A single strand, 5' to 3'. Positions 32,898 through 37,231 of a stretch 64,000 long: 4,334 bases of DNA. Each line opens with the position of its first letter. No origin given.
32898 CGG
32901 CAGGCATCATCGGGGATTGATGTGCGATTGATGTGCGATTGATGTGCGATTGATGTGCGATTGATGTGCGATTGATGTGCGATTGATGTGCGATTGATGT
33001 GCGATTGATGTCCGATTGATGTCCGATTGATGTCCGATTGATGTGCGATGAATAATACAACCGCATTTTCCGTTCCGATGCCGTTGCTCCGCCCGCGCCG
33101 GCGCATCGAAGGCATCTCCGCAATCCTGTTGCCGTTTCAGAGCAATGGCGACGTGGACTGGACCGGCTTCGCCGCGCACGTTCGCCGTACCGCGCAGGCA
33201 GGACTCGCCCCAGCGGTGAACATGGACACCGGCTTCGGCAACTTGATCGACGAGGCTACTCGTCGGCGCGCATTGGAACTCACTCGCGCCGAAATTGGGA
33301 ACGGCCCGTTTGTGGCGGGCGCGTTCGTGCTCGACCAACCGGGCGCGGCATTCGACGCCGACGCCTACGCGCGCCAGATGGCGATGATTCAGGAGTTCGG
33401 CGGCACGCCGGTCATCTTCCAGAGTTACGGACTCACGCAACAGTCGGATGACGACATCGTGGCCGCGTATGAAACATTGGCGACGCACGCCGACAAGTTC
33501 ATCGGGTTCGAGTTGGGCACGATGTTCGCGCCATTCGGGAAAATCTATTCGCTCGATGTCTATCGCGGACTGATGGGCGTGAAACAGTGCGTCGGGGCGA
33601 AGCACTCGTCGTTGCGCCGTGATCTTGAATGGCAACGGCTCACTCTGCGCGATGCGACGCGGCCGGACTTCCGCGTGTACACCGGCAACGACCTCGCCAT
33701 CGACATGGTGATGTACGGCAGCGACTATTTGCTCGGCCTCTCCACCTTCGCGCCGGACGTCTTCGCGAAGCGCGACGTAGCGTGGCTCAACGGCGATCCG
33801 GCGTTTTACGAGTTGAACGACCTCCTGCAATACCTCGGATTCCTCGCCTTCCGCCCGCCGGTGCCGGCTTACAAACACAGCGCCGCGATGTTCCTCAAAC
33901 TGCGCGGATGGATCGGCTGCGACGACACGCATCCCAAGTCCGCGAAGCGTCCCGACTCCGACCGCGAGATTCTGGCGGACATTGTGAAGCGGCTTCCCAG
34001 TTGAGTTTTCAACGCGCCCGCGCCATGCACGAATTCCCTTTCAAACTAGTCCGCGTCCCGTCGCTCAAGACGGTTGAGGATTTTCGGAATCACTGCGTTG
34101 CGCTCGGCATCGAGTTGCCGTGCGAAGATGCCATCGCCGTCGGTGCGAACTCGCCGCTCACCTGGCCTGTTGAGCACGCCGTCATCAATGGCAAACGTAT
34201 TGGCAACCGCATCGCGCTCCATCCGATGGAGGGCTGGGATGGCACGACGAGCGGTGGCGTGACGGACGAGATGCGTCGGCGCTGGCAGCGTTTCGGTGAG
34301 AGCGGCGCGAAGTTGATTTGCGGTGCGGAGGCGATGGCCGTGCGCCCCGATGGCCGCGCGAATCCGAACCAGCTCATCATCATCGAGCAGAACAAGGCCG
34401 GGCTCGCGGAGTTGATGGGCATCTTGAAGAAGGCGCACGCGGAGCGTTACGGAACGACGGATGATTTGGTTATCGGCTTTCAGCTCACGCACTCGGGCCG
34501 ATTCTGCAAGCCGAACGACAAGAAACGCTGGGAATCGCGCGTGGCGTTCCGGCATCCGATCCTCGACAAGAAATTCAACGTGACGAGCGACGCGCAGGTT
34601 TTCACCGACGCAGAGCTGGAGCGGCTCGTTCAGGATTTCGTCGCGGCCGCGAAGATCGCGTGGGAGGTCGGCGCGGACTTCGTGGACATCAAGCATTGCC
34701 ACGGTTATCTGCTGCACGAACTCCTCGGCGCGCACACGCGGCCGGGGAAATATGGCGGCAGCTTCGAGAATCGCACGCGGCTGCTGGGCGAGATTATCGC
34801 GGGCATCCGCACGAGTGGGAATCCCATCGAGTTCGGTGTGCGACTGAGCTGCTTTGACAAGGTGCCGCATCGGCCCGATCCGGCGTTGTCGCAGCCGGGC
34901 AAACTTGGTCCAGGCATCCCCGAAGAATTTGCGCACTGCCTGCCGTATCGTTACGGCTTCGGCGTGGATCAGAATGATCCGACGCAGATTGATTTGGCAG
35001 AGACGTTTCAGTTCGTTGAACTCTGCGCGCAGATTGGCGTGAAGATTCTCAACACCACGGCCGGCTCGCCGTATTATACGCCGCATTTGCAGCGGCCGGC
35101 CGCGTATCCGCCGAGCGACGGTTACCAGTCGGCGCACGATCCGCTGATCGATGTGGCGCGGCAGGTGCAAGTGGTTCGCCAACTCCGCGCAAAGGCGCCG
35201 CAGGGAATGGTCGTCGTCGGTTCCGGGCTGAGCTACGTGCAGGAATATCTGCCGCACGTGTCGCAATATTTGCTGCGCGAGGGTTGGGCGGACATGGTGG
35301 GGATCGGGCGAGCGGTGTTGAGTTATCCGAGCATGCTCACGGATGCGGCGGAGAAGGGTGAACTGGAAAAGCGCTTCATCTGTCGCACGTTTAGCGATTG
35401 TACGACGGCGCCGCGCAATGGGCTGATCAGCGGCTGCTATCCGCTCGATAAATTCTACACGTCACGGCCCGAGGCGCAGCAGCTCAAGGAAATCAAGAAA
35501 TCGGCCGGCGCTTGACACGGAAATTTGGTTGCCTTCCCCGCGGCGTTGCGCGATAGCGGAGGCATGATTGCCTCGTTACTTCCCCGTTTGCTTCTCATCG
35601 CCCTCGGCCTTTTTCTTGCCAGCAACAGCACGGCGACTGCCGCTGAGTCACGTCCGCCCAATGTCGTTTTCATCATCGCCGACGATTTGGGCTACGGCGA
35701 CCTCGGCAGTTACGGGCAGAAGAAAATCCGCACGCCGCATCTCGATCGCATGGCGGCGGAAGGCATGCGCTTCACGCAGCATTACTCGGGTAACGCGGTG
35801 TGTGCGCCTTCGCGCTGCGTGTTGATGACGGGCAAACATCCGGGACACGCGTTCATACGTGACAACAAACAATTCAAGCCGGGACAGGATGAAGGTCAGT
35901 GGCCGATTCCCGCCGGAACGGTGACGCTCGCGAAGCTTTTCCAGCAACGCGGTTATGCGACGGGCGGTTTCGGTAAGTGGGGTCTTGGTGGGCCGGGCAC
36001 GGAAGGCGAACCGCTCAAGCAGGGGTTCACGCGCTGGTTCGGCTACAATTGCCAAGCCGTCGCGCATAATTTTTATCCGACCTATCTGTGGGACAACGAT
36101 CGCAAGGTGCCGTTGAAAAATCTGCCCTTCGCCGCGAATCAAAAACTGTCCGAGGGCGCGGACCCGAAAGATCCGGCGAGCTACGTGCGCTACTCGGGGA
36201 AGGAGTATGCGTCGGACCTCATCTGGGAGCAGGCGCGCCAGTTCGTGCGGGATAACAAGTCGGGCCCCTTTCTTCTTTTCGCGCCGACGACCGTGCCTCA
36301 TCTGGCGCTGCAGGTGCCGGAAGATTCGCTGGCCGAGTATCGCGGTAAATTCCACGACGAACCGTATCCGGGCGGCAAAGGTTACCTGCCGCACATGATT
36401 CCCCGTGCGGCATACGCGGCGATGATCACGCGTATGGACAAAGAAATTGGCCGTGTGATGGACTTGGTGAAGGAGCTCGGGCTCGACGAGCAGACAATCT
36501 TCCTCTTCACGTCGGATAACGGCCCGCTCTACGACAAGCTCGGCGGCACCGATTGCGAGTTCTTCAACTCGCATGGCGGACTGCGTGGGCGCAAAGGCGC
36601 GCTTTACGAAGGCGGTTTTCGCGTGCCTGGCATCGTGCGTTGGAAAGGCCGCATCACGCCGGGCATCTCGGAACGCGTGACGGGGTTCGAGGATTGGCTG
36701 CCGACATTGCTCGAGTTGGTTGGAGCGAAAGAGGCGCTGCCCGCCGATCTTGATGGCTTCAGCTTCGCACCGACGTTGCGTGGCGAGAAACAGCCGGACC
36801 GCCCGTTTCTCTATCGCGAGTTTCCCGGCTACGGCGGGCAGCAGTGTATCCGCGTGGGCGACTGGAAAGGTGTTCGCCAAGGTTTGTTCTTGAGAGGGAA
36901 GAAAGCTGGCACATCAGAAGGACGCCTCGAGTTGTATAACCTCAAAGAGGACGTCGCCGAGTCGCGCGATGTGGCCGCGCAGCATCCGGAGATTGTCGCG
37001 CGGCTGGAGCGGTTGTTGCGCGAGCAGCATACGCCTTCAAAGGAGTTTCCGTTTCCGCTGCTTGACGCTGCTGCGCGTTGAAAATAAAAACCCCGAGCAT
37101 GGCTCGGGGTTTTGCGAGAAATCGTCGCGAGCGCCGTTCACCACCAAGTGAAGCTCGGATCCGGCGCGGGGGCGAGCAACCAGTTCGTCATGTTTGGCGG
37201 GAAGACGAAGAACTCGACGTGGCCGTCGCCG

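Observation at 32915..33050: Perfect 11-bp x 12 tandem repeat (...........) ending in the start codon of a DHDPS-like gene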

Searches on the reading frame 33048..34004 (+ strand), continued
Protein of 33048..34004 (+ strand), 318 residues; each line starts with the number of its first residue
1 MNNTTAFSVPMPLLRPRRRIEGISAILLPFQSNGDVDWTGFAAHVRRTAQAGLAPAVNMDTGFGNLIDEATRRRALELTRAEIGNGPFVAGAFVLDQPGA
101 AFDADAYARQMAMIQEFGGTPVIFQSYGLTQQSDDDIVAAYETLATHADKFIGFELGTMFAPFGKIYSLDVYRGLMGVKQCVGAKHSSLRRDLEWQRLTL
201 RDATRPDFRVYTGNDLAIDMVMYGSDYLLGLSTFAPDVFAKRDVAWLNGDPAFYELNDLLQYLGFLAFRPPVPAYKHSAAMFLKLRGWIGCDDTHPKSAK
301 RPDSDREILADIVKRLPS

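Call 38: find_encoding_contigs(protein=P0122, flank=1500, max_places=10)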
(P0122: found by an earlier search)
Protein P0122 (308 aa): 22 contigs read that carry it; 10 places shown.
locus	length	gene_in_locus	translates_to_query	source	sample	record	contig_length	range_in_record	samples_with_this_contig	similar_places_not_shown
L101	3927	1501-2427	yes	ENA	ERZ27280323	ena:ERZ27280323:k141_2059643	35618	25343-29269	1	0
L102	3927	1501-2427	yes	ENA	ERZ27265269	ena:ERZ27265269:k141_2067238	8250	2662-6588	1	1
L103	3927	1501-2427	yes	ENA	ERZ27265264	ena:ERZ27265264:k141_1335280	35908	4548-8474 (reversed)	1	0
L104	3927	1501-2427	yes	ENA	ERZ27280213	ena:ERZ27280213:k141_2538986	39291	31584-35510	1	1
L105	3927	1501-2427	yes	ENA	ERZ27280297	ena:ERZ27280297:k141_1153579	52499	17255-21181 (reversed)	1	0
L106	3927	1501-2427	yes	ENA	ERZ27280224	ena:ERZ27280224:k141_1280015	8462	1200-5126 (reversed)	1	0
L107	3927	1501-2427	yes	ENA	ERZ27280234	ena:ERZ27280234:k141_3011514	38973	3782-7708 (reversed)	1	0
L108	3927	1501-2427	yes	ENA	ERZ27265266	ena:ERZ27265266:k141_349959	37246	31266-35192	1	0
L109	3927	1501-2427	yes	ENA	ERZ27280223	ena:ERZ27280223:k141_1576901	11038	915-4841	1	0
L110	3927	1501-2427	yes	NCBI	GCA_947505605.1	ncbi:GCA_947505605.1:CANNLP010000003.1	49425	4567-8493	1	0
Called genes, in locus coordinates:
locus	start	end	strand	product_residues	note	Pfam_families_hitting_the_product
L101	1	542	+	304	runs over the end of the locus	PF01297:ZnuA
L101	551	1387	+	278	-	PF00950:ABC-3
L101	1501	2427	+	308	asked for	PF06187:DUF993 (weak)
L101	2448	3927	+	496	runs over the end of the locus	PF00724:Oxidored_FMN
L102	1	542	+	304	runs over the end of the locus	PF01297:ZnuA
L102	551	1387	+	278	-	PF00950:ABC-3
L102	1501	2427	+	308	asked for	PF06187:DUF993 (weak)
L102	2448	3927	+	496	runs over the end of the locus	PF00724:Oxidored_FMN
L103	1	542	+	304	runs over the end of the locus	PF01297:ZnuA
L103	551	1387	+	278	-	PF00950:ABC-3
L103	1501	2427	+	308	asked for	PF06187:DUF993 (weak)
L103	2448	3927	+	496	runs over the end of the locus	PF00724:Oxidored_FMN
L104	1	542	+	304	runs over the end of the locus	PF01297:ZnuA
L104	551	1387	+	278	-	PF00950:ABC-3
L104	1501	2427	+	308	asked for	PF06187:DUF993 (weak)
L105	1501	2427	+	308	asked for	PF06187:DUF993 (weak)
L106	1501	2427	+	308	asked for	PF06187:DUF993 (weak)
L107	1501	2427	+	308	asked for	PF06187:DUF993 (weak)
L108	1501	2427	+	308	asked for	PF06187:DUF993 (weak)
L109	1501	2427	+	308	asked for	PF06187:DUF993 (weak)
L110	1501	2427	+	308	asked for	PF06187:DUF993 (weak)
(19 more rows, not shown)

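Call 39: find_encoding_contigs(protein=P0123, flank=1500, max_places=10)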
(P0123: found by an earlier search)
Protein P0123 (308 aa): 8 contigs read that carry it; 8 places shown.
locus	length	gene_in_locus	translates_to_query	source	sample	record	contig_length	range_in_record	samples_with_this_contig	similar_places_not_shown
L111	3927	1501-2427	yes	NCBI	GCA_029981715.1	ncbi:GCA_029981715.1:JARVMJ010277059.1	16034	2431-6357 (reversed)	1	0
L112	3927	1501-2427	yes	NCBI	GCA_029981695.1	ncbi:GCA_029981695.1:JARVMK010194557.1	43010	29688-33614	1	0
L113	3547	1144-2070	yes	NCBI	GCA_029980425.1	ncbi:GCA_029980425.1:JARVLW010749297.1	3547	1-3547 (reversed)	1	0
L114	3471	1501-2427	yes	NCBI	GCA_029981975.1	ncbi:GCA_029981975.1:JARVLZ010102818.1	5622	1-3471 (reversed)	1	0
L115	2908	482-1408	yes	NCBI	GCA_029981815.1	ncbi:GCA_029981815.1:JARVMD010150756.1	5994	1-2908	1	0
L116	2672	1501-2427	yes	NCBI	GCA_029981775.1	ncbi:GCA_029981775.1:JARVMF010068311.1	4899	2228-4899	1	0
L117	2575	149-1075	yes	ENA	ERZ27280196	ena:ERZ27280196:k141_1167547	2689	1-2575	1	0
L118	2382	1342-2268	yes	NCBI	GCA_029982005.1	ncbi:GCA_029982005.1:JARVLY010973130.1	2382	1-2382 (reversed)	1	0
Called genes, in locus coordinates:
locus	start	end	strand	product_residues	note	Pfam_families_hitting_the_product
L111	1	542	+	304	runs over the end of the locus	PF01297:ZnuA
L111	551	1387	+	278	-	PF00950:ABC-3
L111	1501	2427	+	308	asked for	PF06187:DUF993 (weak)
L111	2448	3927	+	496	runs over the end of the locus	PF00724:Oxidored_FMN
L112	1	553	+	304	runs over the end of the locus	PF01297:ZnuA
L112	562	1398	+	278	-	PF00950:ABC-3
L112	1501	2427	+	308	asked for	PF06187:DUF993 (weak)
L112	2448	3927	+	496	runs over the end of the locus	PF00724:Oxidored_FMN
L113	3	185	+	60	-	?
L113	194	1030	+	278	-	PF00950:ABC-3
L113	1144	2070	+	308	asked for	PF06187:DUF993 (weak)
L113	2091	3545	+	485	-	?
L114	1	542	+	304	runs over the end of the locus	PF01297:ZnuA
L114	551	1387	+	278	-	PF00950:ABC-3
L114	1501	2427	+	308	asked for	PF06187:DUF993 (weak)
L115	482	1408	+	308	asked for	PF06187:DUF993 (weak)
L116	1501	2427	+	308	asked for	PF06187:DUF993 (weak)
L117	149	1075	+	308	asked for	PF06187:DUF993 (weak)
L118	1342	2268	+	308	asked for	PF06187:DUF993 (weak)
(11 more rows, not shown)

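Call 40: find_encoding_contigs(protein=P0128, flank=1500, max_places=10)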
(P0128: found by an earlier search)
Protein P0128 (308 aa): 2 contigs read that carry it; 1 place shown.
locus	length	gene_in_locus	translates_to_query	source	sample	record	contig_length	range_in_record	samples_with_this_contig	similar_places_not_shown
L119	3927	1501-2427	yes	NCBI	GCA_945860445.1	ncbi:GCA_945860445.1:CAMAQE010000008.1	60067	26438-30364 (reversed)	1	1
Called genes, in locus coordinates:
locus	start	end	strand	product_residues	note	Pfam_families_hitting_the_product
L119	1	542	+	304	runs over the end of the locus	PF01297:ZnuA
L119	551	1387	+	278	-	PF00950:ABC-3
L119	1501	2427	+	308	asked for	PF06187:DUF993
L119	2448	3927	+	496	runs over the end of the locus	PF00724:Oxidored_FMN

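Call 41: find_encoding_contigs(protein=P0132, flank=1500, max_places=10)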
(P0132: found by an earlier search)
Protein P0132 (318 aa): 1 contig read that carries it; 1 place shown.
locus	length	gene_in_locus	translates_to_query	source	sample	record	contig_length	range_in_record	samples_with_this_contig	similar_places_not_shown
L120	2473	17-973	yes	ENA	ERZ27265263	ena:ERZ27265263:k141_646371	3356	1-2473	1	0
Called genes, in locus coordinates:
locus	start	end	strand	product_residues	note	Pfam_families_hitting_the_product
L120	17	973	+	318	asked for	PF06187:DUF993 (weak)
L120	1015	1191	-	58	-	-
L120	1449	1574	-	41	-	-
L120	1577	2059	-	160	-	-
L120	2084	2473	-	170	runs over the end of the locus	-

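Call 50: find_encoding_contigs(protein=P0129, flank=1500, max_places=10)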
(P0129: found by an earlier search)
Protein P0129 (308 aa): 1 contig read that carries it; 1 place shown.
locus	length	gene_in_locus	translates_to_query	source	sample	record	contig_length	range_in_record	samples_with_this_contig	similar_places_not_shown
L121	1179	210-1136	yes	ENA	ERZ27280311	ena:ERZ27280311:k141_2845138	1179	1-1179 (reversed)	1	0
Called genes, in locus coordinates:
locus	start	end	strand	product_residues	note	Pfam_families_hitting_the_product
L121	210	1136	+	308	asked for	PF06187:DUF993 (weak)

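Call 51: find_encoding_contigs(protein=P0127, flank=1500, max_places=10)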
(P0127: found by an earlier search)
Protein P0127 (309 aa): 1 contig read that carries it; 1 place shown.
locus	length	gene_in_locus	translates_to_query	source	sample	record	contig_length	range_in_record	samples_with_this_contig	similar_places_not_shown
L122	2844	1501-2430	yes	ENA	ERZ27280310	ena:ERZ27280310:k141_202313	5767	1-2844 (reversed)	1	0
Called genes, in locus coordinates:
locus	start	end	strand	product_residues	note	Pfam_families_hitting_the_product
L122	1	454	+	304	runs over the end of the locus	PF01297:ZnuA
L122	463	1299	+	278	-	PF00950:ABC-3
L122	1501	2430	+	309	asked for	PF06187:DUF993 (weak)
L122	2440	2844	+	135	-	?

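Call 56: search_solved_structures(query=window:33048-34004:+, max_evalue=0.01)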
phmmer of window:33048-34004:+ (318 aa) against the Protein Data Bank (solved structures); distinct sequences matched with E-value up to 0.01: 0.

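Call 57: search_protein_families(library=ncbifam, proteins=[window:33048-34004:+], max_evalue=0.001)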
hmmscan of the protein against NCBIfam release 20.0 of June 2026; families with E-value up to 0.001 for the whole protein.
window:33048-34004:+ (318 aa): 0 families

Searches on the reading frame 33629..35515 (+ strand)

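Call 4: search_protein_families(library=pfam, proteins=[window:33629-35515:+])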
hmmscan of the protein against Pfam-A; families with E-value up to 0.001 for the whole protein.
window:33629-35515:+ (628 aa): 1 family
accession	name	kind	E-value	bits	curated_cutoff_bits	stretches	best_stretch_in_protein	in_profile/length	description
PF00724.26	Oxidored_FMN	-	7.1e-24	85.1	27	1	189-412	11-231/342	NADH:flavin oxidoreductase / NADH oxidase family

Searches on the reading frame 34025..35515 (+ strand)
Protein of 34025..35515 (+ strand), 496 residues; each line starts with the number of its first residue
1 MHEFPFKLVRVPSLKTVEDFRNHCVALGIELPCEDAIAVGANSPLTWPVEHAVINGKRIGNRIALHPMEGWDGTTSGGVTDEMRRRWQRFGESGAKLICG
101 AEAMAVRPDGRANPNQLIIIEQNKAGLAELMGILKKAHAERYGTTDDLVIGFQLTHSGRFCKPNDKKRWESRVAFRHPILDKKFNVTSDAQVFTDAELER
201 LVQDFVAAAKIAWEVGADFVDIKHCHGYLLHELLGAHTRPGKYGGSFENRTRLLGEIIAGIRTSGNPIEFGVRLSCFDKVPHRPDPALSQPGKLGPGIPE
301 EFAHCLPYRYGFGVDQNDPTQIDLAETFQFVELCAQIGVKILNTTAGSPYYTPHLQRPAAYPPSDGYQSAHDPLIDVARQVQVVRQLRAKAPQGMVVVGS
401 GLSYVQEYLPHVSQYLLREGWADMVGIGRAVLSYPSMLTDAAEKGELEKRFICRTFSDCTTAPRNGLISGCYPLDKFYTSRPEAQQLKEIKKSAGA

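Call 57: search_protein_families(library=ncbifam, proteins=[window:34025-35515:+], max_evalue=0.001)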
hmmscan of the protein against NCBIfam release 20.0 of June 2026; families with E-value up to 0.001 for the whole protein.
window:34025-35515:+ (496 aa): 7 families
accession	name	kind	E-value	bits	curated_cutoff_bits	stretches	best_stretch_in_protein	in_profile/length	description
NF010047.0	PRK13523.1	equivalog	4.3e-20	72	431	1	54-276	11-218/339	NADPH dehydrogenase NamA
NF041087.1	bile_acid_BaiCD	equivalog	1e-16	60.2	825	1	191-264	130-205/642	bile acid Fe-S flavoenzyme BaiCD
NF006101.0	PRK08255.1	equivalog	1.3e-16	59.9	1078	1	54-281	405-632/768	bifunctional salicylyl-CoA 5-hydroxylase/oxidoreductase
NF007899.0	PRK10605.1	subfamily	4.4e-15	55.8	403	1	187-276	146-237/365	N-ethylmaleimide reductase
TIGR03997.1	mycofact_OYE_2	equivalog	1.8e-14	53.1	793.15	1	177-280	118-222/645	mycofactocin system FadH/OYE family oxidoreductase 2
NF045599.1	bili_reduct_long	exception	5.2e-10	38.2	750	1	193-275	132-214/641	bilirubin reductase, long form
NF045592.1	bili_reduct_N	equivalog_domain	8.5e-09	35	425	1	193-282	132-221/363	bilirubin reductase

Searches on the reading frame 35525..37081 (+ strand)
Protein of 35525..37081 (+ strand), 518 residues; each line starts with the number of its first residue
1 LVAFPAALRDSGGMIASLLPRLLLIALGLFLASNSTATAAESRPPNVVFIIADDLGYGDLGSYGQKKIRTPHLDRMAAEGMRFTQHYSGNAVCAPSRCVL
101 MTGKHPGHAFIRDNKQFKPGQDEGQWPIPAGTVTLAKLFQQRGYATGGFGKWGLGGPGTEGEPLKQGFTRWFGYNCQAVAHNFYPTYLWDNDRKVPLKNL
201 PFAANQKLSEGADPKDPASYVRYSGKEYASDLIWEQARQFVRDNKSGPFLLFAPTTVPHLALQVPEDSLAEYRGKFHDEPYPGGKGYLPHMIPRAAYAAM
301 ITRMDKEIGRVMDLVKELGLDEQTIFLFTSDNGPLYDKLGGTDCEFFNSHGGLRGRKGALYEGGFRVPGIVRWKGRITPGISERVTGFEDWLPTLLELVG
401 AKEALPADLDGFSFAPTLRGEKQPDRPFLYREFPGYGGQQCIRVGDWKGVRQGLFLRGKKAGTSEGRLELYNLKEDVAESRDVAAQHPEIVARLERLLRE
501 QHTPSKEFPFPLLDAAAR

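Call 4: search_protein_families(library=pfam, proteins=[window:35525-37081:+])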
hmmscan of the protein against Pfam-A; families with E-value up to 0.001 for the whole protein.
window:35525-37081:+ (518 aa): 3 families
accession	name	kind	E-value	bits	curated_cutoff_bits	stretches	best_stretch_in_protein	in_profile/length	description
PF00884.28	Sulfatase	-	9.6e-58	196.3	25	1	45-400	1-300/301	Sulfatase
PF16347.10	SGSH_C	-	1.6e-08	35.3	29.3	1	358-501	9-151/154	N-sulphoglucosamine sulphohydrolase, C-terminal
PF01663.27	Phosphodiest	-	2.3e-08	34.4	23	1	48-123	2-74/342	Type I phosphodiesterase / nucleotide pyrophosphatase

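Call 57: search_protein_families(library=ncbifam, proteins=[window:35564-37081:+], max_evalue=0.001)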
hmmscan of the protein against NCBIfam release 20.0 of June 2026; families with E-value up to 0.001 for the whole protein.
window:35564-37081:+ (505 aa): 4 families
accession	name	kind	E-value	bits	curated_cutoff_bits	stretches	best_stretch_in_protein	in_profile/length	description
NF010322.0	PRK13759.1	equivalog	4.8e-37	127.6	481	1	28-482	3-447/486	arylsulfatase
TIGR03417.1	chol_sulfatase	equivalog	3.3e-30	105.4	433.45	2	32-267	3-216/500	choline-sulfatase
NF045661.1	HdlasePehA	equivalog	9.7e-21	73.9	900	2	281-412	281-399/506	phosphoric/sulfuric ester hydrolase PehA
NF052527.1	Mn_arylsulf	exception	1.8e-18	66.8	850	2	32-138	2-100/479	manganese-dependent arylsulfatase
